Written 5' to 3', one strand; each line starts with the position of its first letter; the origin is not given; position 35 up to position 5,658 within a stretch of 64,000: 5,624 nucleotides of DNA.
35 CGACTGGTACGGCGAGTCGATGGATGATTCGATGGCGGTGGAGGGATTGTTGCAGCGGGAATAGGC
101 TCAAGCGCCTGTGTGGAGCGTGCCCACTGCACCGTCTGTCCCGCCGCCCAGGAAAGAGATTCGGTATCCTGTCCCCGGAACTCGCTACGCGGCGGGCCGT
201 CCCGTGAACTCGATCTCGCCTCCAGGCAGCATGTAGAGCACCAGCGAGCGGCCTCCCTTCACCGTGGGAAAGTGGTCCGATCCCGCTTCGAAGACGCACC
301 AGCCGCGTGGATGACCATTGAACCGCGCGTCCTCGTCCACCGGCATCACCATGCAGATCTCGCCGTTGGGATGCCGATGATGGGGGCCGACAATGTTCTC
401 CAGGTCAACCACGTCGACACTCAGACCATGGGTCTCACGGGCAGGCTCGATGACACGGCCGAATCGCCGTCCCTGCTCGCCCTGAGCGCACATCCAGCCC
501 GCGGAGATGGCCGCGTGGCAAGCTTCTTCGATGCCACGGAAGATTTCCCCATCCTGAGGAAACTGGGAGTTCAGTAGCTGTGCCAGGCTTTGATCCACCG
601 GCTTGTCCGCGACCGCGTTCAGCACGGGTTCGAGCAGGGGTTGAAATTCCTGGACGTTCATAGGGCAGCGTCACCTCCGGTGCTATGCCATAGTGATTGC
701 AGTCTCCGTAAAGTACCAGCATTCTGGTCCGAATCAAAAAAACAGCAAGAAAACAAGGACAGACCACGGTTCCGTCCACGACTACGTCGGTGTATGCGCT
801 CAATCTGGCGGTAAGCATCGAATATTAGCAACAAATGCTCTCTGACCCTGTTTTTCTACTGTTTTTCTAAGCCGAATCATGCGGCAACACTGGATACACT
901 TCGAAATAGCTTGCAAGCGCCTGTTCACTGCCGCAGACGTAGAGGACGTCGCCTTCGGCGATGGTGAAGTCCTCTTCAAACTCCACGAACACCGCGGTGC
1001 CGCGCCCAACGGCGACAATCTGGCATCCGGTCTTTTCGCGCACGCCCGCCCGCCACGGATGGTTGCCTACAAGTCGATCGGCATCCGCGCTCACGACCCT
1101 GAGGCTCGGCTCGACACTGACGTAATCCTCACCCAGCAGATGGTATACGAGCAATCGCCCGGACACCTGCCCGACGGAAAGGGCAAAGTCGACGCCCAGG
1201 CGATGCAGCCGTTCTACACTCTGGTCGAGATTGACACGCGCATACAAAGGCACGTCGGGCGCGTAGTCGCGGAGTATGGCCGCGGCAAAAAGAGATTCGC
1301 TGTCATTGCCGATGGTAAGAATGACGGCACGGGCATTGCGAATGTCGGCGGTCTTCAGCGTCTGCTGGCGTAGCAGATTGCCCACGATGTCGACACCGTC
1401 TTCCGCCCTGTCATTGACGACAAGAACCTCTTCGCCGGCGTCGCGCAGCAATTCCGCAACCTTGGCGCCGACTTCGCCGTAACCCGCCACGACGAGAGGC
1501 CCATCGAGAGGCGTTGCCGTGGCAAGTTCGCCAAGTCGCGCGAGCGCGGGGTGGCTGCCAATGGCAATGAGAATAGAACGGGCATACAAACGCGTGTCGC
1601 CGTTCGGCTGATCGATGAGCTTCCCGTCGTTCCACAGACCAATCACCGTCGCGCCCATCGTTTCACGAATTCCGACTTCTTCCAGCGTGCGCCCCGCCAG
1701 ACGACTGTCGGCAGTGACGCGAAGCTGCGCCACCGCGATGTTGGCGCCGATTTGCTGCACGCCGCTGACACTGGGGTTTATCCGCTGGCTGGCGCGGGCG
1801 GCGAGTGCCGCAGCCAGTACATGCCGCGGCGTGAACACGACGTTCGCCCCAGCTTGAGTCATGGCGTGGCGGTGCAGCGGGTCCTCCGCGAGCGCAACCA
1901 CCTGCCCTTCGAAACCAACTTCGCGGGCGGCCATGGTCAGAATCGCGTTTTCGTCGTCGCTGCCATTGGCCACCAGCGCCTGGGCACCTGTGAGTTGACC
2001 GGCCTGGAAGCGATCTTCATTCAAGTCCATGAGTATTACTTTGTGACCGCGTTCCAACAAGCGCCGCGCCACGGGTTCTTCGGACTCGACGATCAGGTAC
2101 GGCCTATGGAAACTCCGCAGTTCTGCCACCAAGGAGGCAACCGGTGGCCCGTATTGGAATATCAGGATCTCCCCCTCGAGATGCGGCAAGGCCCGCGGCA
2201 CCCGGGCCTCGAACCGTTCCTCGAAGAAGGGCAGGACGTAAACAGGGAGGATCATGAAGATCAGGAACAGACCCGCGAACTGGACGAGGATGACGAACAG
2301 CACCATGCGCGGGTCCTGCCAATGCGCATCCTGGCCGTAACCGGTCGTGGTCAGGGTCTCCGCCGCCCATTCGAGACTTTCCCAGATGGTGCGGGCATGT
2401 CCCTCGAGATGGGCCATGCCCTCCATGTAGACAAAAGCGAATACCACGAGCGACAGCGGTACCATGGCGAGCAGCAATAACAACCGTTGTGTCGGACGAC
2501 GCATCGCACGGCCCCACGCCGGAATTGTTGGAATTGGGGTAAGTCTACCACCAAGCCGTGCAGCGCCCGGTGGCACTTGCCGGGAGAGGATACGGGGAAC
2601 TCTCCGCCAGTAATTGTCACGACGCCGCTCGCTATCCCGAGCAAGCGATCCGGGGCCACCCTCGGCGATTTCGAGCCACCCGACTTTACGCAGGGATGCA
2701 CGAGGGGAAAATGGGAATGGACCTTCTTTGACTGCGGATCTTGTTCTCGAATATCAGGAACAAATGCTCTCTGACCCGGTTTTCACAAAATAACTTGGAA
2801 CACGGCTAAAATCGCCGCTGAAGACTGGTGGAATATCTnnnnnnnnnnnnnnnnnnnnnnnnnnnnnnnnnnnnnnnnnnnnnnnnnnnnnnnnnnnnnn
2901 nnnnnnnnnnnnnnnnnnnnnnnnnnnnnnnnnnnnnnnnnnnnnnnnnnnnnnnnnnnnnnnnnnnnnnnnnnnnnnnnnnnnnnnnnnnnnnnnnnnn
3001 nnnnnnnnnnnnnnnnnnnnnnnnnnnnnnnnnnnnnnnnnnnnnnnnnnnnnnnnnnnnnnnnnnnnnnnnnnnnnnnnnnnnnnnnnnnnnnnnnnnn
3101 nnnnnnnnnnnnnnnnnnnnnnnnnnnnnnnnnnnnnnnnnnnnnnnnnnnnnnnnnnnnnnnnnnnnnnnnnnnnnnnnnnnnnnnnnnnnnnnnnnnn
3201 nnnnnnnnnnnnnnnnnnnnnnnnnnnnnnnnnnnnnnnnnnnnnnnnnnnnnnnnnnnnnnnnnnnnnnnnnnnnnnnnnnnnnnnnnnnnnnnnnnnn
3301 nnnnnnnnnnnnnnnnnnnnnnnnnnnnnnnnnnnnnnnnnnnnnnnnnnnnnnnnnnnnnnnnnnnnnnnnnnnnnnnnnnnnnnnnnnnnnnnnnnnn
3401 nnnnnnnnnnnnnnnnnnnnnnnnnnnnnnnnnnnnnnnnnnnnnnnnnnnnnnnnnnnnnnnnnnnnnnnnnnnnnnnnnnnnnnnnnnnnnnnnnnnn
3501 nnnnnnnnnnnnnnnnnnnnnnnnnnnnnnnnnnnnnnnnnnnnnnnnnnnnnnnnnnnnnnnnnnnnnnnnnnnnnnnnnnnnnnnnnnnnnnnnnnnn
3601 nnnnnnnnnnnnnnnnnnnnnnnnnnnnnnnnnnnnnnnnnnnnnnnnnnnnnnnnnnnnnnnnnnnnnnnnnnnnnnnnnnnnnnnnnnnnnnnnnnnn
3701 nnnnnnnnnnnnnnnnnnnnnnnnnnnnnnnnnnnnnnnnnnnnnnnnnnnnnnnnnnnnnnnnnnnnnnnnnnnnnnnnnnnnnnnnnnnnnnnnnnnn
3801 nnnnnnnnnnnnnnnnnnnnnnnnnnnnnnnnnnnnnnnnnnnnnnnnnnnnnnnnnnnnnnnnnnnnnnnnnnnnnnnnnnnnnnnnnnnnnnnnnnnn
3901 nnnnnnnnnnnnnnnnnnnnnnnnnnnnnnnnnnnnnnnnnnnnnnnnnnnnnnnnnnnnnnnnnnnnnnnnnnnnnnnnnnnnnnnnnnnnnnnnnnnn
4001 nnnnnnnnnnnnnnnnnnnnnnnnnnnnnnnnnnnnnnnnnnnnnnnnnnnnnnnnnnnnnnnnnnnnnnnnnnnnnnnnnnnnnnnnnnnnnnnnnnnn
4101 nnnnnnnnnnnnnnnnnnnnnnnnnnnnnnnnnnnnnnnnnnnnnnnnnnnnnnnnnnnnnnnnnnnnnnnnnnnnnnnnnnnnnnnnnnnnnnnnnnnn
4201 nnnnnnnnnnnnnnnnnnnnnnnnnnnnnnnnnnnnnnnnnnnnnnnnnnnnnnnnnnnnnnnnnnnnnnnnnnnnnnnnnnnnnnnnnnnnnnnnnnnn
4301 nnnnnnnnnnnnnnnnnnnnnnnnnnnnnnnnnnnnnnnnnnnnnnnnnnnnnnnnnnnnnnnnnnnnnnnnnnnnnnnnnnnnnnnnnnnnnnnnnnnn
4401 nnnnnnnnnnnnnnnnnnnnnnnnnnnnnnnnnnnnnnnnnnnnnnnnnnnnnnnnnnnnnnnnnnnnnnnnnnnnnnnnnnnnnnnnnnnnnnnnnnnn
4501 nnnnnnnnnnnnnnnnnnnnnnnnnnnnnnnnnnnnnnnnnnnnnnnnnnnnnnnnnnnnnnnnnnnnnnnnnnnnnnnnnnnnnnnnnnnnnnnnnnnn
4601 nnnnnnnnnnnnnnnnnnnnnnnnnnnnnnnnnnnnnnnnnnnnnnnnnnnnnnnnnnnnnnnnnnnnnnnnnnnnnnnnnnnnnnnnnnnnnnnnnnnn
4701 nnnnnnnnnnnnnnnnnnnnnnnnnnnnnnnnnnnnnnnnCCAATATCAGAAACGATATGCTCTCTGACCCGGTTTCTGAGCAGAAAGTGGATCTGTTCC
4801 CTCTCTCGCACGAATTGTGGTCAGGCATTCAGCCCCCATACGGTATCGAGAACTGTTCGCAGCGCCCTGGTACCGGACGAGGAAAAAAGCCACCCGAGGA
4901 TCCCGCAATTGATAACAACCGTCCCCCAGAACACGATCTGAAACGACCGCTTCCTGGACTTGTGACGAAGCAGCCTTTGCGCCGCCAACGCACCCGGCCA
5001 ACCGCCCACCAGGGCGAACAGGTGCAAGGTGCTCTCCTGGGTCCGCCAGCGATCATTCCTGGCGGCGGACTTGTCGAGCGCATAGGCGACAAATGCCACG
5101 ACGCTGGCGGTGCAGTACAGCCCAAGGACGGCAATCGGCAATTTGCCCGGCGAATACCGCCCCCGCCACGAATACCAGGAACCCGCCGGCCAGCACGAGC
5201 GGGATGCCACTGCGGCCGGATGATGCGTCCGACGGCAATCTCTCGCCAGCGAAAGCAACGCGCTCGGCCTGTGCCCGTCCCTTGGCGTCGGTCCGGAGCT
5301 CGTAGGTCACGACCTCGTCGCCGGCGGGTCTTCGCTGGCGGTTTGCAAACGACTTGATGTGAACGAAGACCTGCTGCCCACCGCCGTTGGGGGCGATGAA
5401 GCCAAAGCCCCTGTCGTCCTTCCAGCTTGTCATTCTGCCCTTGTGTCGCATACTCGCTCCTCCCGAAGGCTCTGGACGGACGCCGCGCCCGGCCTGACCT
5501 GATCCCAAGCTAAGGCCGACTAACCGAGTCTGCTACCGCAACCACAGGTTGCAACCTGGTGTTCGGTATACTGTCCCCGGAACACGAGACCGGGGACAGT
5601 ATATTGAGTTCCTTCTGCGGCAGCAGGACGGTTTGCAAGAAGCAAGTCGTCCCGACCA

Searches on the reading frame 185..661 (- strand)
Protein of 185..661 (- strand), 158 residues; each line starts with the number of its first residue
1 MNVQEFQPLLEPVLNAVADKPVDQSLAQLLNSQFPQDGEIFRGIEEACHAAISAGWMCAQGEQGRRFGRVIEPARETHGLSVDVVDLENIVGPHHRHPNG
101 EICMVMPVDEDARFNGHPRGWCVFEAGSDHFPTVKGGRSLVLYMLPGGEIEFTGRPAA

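Call 38: search_protein_families(library=pfam, proteins=[window:185-661:-], max_evalue=0.01)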
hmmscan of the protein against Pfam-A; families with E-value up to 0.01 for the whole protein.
window:185-661:- (158 aa): 2 families
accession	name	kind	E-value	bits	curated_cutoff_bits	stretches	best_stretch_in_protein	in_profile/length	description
PF16155.11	PnbB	-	6.1e-48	163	26.9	1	11-152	4-153/153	4-hydroxylaminobenzoate lyase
PF08015.16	Pheromone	-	0.0083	17.6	22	0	101-123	43-65/66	Fungal mating-type pheromone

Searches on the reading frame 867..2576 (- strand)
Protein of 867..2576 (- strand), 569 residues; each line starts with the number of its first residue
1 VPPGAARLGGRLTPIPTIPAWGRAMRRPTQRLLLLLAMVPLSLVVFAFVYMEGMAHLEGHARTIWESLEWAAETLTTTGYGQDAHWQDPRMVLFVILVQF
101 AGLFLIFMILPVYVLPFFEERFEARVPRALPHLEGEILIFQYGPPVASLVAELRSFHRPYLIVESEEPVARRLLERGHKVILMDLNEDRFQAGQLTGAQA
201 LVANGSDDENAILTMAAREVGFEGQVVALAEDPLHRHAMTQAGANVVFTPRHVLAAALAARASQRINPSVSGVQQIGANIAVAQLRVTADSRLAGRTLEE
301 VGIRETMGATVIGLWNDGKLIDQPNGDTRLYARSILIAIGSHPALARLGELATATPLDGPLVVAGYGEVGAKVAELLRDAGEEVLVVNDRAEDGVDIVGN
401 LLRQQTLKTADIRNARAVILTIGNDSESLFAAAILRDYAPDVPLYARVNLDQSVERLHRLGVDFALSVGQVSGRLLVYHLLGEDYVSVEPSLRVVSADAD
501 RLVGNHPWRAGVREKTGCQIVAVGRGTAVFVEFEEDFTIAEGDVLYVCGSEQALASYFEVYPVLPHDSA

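Call 38: search_protein_families(library=pfam, proteins=[window:867-2576:-], max_evalue=0.01)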
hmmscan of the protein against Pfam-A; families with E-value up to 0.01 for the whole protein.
window:867-2576:- (569 aa): 6 families
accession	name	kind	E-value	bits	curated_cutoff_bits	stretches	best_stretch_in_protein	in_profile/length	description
PF02254.24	TrkA_N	-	2e-30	105.9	23.8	2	362-467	2-115/116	TrkA-N domain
PF02080.26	TrkA_C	-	7.1e-21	74.3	27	2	282-351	1-69/71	TrkA-C domain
PF07885.22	Ion_trans_2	-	0.00071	19.9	22.5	1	48-110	12-70/79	Ion channel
PF00520.37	Ion_trans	-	0.00074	19.2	25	1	31-113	128-229/241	Ion transport protein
PF13241.12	NAD_binding_7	-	0.0017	19.4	22.1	1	361-428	10-75/104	Putative NAD(P)-binding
PF13478.12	XdhC_C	-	0.0024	18.8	29.7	0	361-436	1-66/125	XdhC Rossmann domain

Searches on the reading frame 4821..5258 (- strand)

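Call 38: search_protein_families(library=pfam, proteins=[window:4821-5258:-], max_evalue=0.01)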
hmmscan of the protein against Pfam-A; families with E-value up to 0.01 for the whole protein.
window:4821-5258:- (145 aa): 1 family
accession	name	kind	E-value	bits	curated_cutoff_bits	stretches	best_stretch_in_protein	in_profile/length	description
PF06961.18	DUF1294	-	7.1e-25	87.5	25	1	52-106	1-55/55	Protein of unknown function (DUF1294)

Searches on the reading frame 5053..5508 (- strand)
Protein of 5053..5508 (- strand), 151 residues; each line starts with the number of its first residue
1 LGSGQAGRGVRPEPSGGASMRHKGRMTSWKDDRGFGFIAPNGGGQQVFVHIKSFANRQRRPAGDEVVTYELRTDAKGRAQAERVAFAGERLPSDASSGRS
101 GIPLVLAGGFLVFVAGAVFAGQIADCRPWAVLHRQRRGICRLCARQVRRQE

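Call 38: search_protein_families(library=pfam, proteins=[window:5053-5508:-], max_evalue=0.01)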
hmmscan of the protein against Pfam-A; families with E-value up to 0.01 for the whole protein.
window:5053-5508:- (151 aa): 1 family
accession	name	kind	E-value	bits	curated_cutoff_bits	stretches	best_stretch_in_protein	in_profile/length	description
PF00313.28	CSD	-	8.5e-10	38.8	27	1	24-84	3-63/66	'Cold-shock' DNA-binding domain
